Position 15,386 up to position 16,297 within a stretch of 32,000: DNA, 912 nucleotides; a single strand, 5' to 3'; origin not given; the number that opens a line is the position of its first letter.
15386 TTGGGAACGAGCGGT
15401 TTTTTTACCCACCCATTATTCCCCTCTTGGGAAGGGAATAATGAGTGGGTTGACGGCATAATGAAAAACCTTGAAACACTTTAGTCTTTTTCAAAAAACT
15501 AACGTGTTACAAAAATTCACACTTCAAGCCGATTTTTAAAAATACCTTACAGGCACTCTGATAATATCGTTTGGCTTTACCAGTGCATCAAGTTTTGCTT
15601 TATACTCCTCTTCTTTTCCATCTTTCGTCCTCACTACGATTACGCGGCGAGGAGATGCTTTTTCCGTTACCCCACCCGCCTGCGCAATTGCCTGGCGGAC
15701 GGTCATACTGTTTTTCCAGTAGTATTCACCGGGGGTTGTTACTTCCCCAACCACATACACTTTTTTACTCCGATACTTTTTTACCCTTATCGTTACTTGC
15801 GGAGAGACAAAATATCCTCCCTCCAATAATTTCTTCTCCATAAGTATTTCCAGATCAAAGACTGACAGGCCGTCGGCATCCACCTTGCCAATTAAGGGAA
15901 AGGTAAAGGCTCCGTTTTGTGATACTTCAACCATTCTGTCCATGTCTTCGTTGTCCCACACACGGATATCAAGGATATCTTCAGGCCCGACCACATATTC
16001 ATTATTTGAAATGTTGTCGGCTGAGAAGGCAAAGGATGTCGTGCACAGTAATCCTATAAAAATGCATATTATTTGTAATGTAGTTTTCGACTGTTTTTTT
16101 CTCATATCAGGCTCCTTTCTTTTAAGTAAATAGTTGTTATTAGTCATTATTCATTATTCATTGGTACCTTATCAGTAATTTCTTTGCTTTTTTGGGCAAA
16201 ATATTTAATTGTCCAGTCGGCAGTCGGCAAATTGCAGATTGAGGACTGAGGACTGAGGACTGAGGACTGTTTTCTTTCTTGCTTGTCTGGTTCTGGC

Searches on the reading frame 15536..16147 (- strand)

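Call 27: search_protein_families(library=pfam, proteins=[window:15536-16147:-], max_evalue=0.001)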
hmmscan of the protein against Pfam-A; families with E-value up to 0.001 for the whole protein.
window:15536-16147:- (203 aa): 3 families
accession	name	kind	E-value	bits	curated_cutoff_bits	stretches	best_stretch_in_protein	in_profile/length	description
PF02563.21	Poly_export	-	6.1e-20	71.6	28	1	48-123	4-77/77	Polysaccharide biosynthesis/export protein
PF10531.15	SLBB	-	1e-13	51.3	27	1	129-178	1-50/55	SLBB domain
PF22461.2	SLBB_2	-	7.8e-12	45.6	27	1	128-196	1-77/79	SLBB domain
